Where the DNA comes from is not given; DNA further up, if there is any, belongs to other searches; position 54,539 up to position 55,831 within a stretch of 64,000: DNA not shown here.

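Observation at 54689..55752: TauD/TfdA-family dioxygenase sits behind a second copy of the arsI/cadI ribosome-binding site and first codons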

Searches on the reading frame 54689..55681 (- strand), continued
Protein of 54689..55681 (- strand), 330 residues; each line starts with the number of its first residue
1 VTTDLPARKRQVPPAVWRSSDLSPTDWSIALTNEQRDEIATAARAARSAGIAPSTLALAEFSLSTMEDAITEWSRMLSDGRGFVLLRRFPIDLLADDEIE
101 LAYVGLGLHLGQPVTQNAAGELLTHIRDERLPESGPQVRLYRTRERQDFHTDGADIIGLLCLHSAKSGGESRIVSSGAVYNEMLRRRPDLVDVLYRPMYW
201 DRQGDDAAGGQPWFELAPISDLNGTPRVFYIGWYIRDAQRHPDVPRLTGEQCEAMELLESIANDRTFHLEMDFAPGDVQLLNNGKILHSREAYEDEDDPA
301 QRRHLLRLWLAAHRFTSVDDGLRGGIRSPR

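Call 19: find_related_loci(query=A1, collection=genome_contigs, flank=7000)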
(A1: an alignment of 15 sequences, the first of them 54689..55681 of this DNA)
Query A1 (330 aa) in genome_contigs; peptide patterns used: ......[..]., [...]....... (x = any residue, [..] = any of these).
144 stretches matched a pattern; 109 encode a relative of the query (tblastn E <= 1e-3); the best 80 are kept; 80 distinct loci.
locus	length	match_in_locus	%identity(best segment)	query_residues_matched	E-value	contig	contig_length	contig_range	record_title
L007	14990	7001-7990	97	1-330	0e+0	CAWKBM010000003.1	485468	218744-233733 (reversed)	MAG: uncultured Acidimicrobiales bacterium isolate MFD05442.bin.2.9 genome assembly, contig: contig_22788, whole genome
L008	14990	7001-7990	77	1-330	4e-170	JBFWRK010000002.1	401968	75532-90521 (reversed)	MAG: Acidimicrobiia bacterium isolate CA_2019_TPBF_204 NODE_194_length_401968_cov_30.617351_TPBF, whole genome shotgun s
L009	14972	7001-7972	73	6-329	3e-156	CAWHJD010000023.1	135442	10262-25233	MAG: Ilumatobacteraceae bacterium isolate MFD02979.bin.1.133 genome assembly, contig: contig_58402, whole genome shotgun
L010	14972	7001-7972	70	6-329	1e-150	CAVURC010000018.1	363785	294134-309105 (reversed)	MAG: Ilumatobacteraceae bacterium isolate MFD09730.bin.2.80 genome assembly, contig: contig_6353, whole genome shotgun s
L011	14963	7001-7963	67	6-326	7e-143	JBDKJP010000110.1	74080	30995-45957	MAG: Actinomycetota bacterium isolate guil_2019_sw_WHONDRS-S19S_0049_B_bin.36 scaffold_1018727, whole genome shotgun seq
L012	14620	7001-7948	66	15-330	1e-141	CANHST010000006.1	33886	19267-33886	MAG: Acidimicrobiaceae bacterium isolate RE-4nov15-40 genome assembly, contig: RE-4nov15-C1346, whole genome shotgun seq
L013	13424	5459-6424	66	7-326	3e-140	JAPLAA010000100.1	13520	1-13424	MAG: Actinomycetota bacterium isolate LacPavin_0818_WC50_MAG_70_14 LacPavin_0818_WC50_scaffold_622307, whole genome shot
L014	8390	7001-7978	65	1-326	2e-139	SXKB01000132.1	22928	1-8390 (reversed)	MAG: Actinomycetota bacterium isolate F1-120-MAGs100 F1-120__c294643, whole genome shotgun sequence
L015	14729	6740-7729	65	1-329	6e-139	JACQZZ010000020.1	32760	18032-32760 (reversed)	MAG: Actinomycetota bacterium isolate NC_groundwater_1580_Pr3_B-0.1um_68_13 SR-2_scaffold_141_549021, whole genome shotg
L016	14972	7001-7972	66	7-329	7e-138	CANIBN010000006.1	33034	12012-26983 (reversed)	MAG: Acidimicrobiales bacterium isolate RE-9nov16-243 genome assembly, contig: RE-9nov16-C2293, whole genome shotgun seq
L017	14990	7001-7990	64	1-329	3e-137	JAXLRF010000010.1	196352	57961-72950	MAG: Acidimicrobiales bacterium isolate STL-ACT2 C2.190.fa-10, whole genome shotgun sequence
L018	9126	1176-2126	65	15-330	6e-137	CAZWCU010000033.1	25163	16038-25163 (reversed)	MAG TPA_asm: uncultured Bifidobacterium sp. isolate SRP302447_co2_675 genome assembly, contig: NODE_5432_length_25163_co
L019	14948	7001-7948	65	15-329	2e-136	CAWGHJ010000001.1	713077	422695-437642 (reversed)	MAG: uncultured Actinomycetes bacterium isolate MFD02832.bin.3.230 genome assembly, contig: contig_10613, whole genome s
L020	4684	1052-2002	65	15-330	1e-136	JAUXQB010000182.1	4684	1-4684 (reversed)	MAG: Actinomycetota bacterium isolate C12_concoct.bin.167 C12_k141_230563, whole genome shotgun sequence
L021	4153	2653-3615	67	7-326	2e-137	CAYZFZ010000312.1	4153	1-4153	MAG TPA_asm: uncultured Bifidobacterium sp. isolate SRP342105_co3_197 genome assembly, contig: NODE_32895_length_4153_co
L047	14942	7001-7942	63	14-326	4e-118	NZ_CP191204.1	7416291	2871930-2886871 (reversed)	Nocardia sp. CA-145437 chromosome, complete genome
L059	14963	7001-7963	60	7-326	5e-113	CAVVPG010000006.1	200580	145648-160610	MAG: uncultured Acidimicrobiaceae bacterium isolate MFD02248.bin.2.70 genome assembly, contig: contig_38033, whole genom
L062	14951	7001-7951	55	4-328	2e-111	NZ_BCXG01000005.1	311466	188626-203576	Rhodococcus tukisamuensis NBRC 100609, whole genome shotgun sequence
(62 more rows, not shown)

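Call 40: search_protein_families(library=pfam, proteins=[L009:5279-6400:-, L009:5471-6742:+, L009:4764-6068:+, L009:8598-9650:-, L009:8589-9713:+, L062:5468-6853:+, L062:5780-6946:-, L062:7891-9303:+, L062:8074-9309:-, L062:3925-4620:-], max_evalue=0.00001)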
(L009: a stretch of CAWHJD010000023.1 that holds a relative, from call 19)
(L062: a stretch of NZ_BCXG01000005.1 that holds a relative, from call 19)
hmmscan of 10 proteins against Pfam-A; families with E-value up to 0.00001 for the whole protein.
L009:5279-6400:- (373 aa): 0 families

L009:5471-6742:+ (423 aa): 0 families

L009:4764-6068:+ (434 aa): 0 families

L009:8598-9650:- (350 aa): 1 family
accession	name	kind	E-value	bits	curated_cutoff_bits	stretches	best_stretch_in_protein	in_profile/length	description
PF01636.29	APH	-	1.2e-25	91.1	23.2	1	24-256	2-210/239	Phosphotransferase enzyme family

L009:8589-9713:+ (374 aa): 0 families

L062:5468-6853:+ (461 aa): 2 families
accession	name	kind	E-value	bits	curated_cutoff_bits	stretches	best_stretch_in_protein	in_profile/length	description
PF03007.21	WS_DGAT_cat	-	5.1e-82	276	23.6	1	5-270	1-263/263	Wax ester synthase/diacylglycerol acyltransferase catalytic domain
PF06974.18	WS_DGAT_C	-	2e-30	106.2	20.7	1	311-455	2-144/145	WS/DGAT C-terminal domain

L062:5780-6946:- (388 aa): 0 families

L062:7891-9303:+ (470 aa): 0 families

L062:8074-9309:- (411 aa): 1 family
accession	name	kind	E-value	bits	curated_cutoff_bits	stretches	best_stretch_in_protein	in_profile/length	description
PF00202.27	Aminotran_3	-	7.7e-85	285.4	30.5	1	23-404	10-397/403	Aminotransferase class-III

L062:3925-4620:- (231 aa): 0 families
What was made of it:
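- Tried and rejected: A phosphotransferase, a WS/DGAT and an aminotransferase; none gives a functional hint (call 40).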

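Call 41: predict_structure(alignment_id=A1)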
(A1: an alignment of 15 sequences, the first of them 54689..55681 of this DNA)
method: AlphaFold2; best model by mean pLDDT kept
length: 330 residues; sequences in the alignment: 15
mean_pLDDT: 76.9   pTM: 0.79
mean pLDDT of the five models: 76.9, 71.3, 71.1, 69.3, 61.8
residues with pLDDT >= 90: 114; 70-90: 108; 50-70: 69; < 50: 39
segments of 3 or more residues with pLDDT < 50: 1-4, 116-120, 126-146, 327-330
pLDDT, mean of each block of 10 residues (from residue 1): 63 91 91 97 97 89 95 90 93 90 92 60 48 38 47 74 66 91 95 88 57 81 82 56 82 88 90 85 84 60 68 63 47
secondary structure, 60 per line:
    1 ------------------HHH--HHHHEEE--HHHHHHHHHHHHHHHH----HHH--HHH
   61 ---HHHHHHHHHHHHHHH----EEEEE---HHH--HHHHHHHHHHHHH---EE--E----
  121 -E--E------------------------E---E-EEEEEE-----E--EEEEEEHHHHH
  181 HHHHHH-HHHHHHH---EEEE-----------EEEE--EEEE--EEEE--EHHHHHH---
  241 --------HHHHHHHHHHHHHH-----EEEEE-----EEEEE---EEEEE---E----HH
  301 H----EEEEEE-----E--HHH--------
elements in order: H24-27 E28-30 H33-48 H64-78 E83-87 H96-108 E156-161 E170-175 H176-186 H188-194 E198-201 E213-216 E219-222 E225-228 H232-237 H249-262 E268-272 E278-282 E286-290 E306-311
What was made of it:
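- On TauD/TfdA family (Pfam PF02668), Fe(II)/2-oxoglutarate dioxygenases: AF2 model with pLDDT 76.9 and pTM 0.79 (call 41).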

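Call 43: search_protein_representatives(protein=window:54689-55681:-)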
Query: 330 residues. Proteins with E-value up to 0.001 (for the whole library): 5095; up to 1e-10: 2744; up to 1e-30: 768. The best 150 are listed.
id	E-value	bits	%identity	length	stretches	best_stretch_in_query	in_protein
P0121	7.5e-126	435.9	61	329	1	7-329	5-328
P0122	1.2e-106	372.8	56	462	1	14-327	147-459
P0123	9.2e-99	346.8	79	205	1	16-211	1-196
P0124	3.3e-98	345.0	52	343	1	8-327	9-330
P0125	2.4e-93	329.0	49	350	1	13-326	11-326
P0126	5.1e-91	321.4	64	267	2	13-185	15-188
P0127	1.7e-90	319.7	49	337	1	14-313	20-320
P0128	2.8e-88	312.4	57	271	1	13-259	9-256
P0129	1.1e-86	307.2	48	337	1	19-326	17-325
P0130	7.9e-86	304.3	52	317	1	17-325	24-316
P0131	9.0e-82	291.0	46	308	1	9-311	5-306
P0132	5.2e-80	285.2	71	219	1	126-298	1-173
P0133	1.0e-79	284.2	49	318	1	17-315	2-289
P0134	2.0e-79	283.3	63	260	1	59-255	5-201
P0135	4.6e-77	275.5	45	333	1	10-311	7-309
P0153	1.0e-63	231.6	42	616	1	14-327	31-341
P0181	2.0e-58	214.2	41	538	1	13-327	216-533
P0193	1.6e-57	211.2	45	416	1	72-312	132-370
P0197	3.7e-57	210.1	38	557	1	11-312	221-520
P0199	5.5e-57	209.5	40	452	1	13-317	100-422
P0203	1.2e-56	208.4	37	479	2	14-307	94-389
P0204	1.6e-56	208.0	38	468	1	13-311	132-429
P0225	2.7e-54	200.7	39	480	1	14-312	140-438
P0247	7.0e-52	192.7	40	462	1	10-293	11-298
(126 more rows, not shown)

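Call 44: search_protein_families(library=pfam, proteins=[P0122, P0181, P0197, P0204, P0225, P0199, P0203, P0153, P0193, P0247], max_evalue=0.0001)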
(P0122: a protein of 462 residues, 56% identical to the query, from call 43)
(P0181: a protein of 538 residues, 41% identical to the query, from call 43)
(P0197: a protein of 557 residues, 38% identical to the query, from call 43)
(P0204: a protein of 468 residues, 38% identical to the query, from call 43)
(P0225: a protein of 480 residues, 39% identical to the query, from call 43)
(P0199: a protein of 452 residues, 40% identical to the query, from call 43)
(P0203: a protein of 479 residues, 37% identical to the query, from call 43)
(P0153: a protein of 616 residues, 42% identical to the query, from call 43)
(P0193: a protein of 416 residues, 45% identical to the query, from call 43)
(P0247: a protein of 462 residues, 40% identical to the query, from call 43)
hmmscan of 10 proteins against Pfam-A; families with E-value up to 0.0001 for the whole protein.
P0122 (462 aa): 2 families
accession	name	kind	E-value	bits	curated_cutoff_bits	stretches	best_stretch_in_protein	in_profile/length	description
PF02668.22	TauD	-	1.8e-33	117.1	27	1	195-442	14-267/267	Taurine catabolism dioxygenase TauD, TfdA family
PF13508.13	Acetyltransf_7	-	5.7e-07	30.3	27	1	20-99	4-83/84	Acetyltransferase (GNAT) domain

P0181 (538 aa): 4 families
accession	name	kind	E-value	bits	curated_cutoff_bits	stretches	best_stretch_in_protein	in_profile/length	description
PF02668.22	TauD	-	2.5e-30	106.7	27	1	270-515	23-267/267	Taurine catabolism dioxygenase TauD, TfdA family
PF04542.20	Sigma70_r2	-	8.7e-12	45.1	24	1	14-76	6-70/71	Sigma-70 region 2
PF08281.18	Sigma70_r4_2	-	2.7e-11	43.4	25.7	1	112-154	9-51/54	Sigma-70, region 4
PF07638.17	Sigma70_ECF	-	3.8e-05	24.1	21.1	1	42-161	61-183/185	ECF sigma factor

P0197 (557 aa): 1 family
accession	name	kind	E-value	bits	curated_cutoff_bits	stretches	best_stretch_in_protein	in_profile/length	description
PF02668.22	TauD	-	8.9e-37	127.9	27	1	265-517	9-267/267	Taurine catabolism dioxygenase TauD, TfdA family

P0204 (468 aa): 2 families
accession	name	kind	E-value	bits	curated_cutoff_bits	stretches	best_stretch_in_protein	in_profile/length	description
PF02668.22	TauD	-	1.4e-30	107.6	27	1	189-427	28-267/267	Taurine catabolism dioxygenase TauD, TfdA family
PF06108.18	DUF952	-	6.7e-20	71.2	23.7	1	7-100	1-89/90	Protein of unknown function (DUF952)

P0225 (480 aa): 1 family
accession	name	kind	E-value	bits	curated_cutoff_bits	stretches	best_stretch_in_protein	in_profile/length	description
PF02668.22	TauD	-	6.8e-36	125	27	1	181-435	9-267/267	Taurine catabolism dioxygenase TauD, TfdA family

P0199 (452 aa): 1 family
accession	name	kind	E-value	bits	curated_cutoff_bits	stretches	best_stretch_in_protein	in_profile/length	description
PF02668.22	TauD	-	4.9e-35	122.2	27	1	144-414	9-267/267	Taurine catabolism dioxygenase TauD, TfdA family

P0203 (479 aa): 1 family
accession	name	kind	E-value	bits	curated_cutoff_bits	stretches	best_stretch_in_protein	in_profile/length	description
PF02668.22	TauD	-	1.2e-34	120.9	27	1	135-378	5-257/267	Taurine catabolism dioxygenase TauD, TfdA family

P0153 (616 aa): 2 families
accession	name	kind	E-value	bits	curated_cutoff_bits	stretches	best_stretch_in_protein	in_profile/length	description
PF02668.22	TauD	-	2.4e-36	126.4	27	1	69-323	3-267/267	Taurine catabolism dioxygenase TauD, TfdA family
PF10502.14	Peptidase_S26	-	2e-11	44.6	22.9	1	479-559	73-163/168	Signal peptidase, peptidase S26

P0193 (416 aa): 1 family
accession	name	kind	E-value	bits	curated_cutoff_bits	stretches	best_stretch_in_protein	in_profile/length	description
PF02668.22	TauD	-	5e-38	132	27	1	125-367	21-267/267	Taurine catabolism dioxygenase TauD, TfdA family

P0247 (462 aa): 1 family
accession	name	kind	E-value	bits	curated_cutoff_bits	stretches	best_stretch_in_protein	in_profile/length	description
PF02668.22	TauD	-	2.9e-31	109.8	27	1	64-298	12-255/267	Taurine catabolism dioxygenase TauD, TfdA family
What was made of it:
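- Tried and rejected: Fusions to an ECF sigma factor, DUF952 and a signal peptidase belong to more distant family members and look unrelated or like gene-call artefacts (call 44).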

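Call 45: fold_search(model_id=the predicted structure, library=pdb)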
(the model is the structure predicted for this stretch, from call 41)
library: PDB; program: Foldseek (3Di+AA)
matches with E <= 10: 1279; with E <= 0.001: 262
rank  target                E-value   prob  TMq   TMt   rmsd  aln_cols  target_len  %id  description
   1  5eqn_A                7.4e-22  1.00  0.70  0.84   3.6       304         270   25  Structure of phosphonate hydroxylase (released 2016-05-18)
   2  7n7v_B                1.0e-21  1.00  0.68  0.72   3.3       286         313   29  Crystal structure of TtnM, a Fe(II)-alpha-ketoglutarate-dependent hydroxylase from the tautomycetin biosynthesis pathw (released 2022-07-06)
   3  7n7v_A                8.3e-21  1.00  0.70  0.71   3.3       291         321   29  Crystal structure of TtnM, a Fe(II)-alpha-ketoglutarate-dependent hydroxylase from the tautomycetin biosynthesis pathw (released 2022-07-06)
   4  5eqn_B                1.1e-20  1.00  0.69  0.84   3.4       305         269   24  Structure of phosphonate hydroxylase (released 2016-05-18)
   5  2og7                  6.4e-12  1.00  0.58  0.60   5.3       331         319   16  Cystal structure of asparagine oxygenase in complex with Fe(II), 2S,3S-3-hydroxyasparagine and succinate (released 2007-03-06)
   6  6npb_A                1.1e-11  1.00  0.54  0.48   5.7       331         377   16  X-ray crystal structure of TmpA, 2-trimethylaminoethylphosphonate hydroxylase, with Fe and 2OG (released 2019-03-06)
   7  6f2e_C                1.6e-11  1.00  0.59  0.59   5.8       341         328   14  Crystal structure of the APO Fe(II)/alpha-ketoglutarate dependent dioxygenase KDO1 (released 2018-11-14)
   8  3ms5                  1.7e-11  1.00  0.54  0.47   5.5       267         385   19  Crystal Structure of Human gamma-butyrobetaine,2-oxoglutarate dioxygenase 1 (BBOX1) (released 2010-05-12)
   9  6f2e_D                2.3e-11  1.00  0.54  0.55   7.4       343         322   12  Crystal structure of the APO Fe(II)/alpha-ketoglutarate dependent dioxygenase KDO1 (released 2018-11-14)
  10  6f2e_A                3.1e-11  1.00  0.60  0.60   5.4       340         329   13  Crystal structure of the APO Fe(II)/alpha-ketoglutarate dependent dioxygenase KDO1 (released 2018-11-14)
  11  6daw_B                3.1e-11  1.00  0.56  0.54   6.0       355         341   15  X-ray crystal structure of NapI L-arginine desaturase bound to Fe(II), L-arginine, and acetate (released 2018-05-16)
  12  3o2g                  4.4e-11  1.00  0.53  0.46   5.0       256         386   19  Crystal Structure of Human gamma-butyrobetaine,2-oxoglutarate dioxygenase 1 (BBOX1) (released 2010-09-15)
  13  6daz                  5.0e-11  1.00  0.56  0.55   6.1       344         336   17  X-ray crystal structure of VioC bound to Fe(II), 3S-hydroxy-L-homoarginine, and succinate (released 2018-05-16)
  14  7vgl_A                5.0e-11  1.00  0.58  0.57   5.4       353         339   15  Crystal structure of CmnC (released 2022-09-21)
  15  6f2b_B                5.3e-11  1.00  0.58  0.60   5.6       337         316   13  Crystal structure of the complex Fe(II)/alpha-ketoglutarate dependent dioxygenase KDO1 with Fe(II)/alpha-ketoglutarate (released 2018-11-14)
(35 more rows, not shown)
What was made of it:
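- On TauD/TfdA family (Pfam PF02668), Fe(II)/2-oxoglutarate dioxygenases: Foldseek E 7e-22 to 5EQN and 1e-21 to 7N7V (call 45).
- The closest solved relative, TtnM, acts on a polyketide rather than an oxyanion substrate (call 45).
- Tried and rejected: The Foldseek table shows it is TtnM from the tautomycetin pathway (call 45).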

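Call 46: search_protein_families(library=ncbifam, proteins=[P0122, P0114, P0197, P0225, P0199], max_evalue=0.001)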
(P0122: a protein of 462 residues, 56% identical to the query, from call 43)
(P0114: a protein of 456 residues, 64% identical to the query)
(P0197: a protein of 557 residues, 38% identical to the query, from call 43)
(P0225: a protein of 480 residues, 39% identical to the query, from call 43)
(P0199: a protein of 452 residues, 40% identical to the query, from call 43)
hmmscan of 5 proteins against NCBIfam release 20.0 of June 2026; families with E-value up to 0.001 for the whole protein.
P0122 (462 aa): 5 families
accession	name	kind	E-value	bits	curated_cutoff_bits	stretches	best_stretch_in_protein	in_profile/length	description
NF040501.1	resist_ArsN2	equivalog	1.7e-26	92.4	125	1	3-129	7-132/133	arsenic resistance N-acetyltransferase ArsN2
NF049936.1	TriMthamethphnDioxTmpA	equivalog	9.9e-08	31.2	400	1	292-434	203-341/366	2-trimethylaminoethylphosphonate dioxygenase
TIGR02410.1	carnitine_TMLD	equivalog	8e-07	28.9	268.3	1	281-427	180-338/362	trimethyllysine dioxygenase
TIGR02409.1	carnitine_bodg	equivalog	2.8e-05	23.3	414.75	1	394-431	306-341/366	gamma-butyrobetaine dioxygenase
NF005840.0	PRK07757.1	equivalog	8.2e-05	22.6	154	1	29-109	52-129/153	N-acetyltransferase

P0114 (456 aa): 6 families
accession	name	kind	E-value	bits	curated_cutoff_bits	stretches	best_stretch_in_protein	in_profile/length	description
TIGR02689.1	ars_reduc_gluta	equivalog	3.6e-17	62.7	157.6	1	329-451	3-125/126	arsenate reductase, glutathione/glutaredoxin type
TIGR02691.1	arsC_pI258_fam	equivalog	8.2e-16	58.4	174.3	1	329-448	1-126/129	arsenate reductase (thioredoxin)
NF010053.0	PRK13530.1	subfamily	1.9e-15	57.4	215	1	328-448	5-125/133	arsenate reductase (thioredoxin)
NF049936.1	TriMthamethphnDioxTmpA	equivalog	4.2e-12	45.6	400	1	154-292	202-339/366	2-trimethylaminoethylphosphonate dioxygenase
TIGR02410.1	carnitine_TMLD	equivalog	2e-09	37.4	268.3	1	146-290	182-338/362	trimethyllysine dioxygenase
TIGR02409.1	carnitine_bodg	equivalog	1.9e-08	33.8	414.75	1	155-300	205-346/366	gamma-butyrobetaine dioxygenase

P0197 (557 aa): 4 families
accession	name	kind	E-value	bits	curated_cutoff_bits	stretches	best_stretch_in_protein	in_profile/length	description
NF049936.1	TriMthamethphnDioxTmpA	equivalog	1.6e-09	37.1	400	1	368-513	203-344/366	2-trimethylaminoethylphosphonate dioxygenase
TIGR02409.1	carnitine_bodg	equivalog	3.3e-08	32.9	414.75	1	462-513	298-347/366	gamma-butyrobetaine dioxygenase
TIGR02410.1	carnitine_TMLD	equivalog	2.9e-06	27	268.3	1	353-503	182-338/362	trimethyllysine dioxygenase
NF041363.1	GntD_guanitoxin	equivalog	0.00036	19.9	345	0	451-516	257-320/341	guanitoxin biosynthesis L-enduracididine beta-hydroxylase GntD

P0225 (480 aa): 2 families
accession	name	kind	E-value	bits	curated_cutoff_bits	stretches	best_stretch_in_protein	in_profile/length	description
NF049936.1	TriMthamethphnDioxTmpA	equivalog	1.4e-05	24.1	400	1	281-421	199-338/366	2-trimethylaminoethylphosphonate dioxygenase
TIGR02409.1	carnitine_bodg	equivalog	3.8e-05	22.9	414.75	1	249-423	166-342/366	gamma-butyrobetaine dioxygenase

P0199 (452 aa): 4 families
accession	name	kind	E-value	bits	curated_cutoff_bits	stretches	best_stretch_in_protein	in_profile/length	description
TIGR02409.1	carnitine_bodg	equivalog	2e-06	27.1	414.75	1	263-410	205-347/366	gamma-butyrobetaine dioxygenase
TIGR02410.1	carnitine_TMLD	equivalog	2.9e-06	27.1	268.3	1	264-400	198-339/362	trimethyllysine dioxygenase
NF049936.1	TriMthamethphnDioxTmpA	equivalog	0.00017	20.6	400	0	263-401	203-339/366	2-trimethylaminoethylphosphonate dioxygenase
NF043003.1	ClavSyn_CS1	equivalog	0.00045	19.8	450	0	353-418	229-291/312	clavaminate synthase Cs1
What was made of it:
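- One fusion joins an ArsN2-like acetyltransferase to the dioxygenase (calls 44, 46).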

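Call 48: find_encoding_contigs(protein=P0122, flank=6000, max_places=3)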
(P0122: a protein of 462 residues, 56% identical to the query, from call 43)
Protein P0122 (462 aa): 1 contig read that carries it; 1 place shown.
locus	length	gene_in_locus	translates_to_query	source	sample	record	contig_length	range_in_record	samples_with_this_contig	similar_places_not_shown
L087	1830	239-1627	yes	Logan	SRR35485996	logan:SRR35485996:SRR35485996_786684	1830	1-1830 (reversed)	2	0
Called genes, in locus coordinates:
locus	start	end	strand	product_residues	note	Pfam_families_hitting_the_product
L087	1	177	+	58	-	?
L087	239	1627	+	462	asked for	PF13508:Acetyltransf_7 (weak), PF02668:TauD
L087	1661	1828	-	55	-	?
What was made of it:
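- One ArsN2-like::TauD fusion was found (calls 44, 46, 48). The fusion is seen on a single 1.8-kb contig (calls 46, 48).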
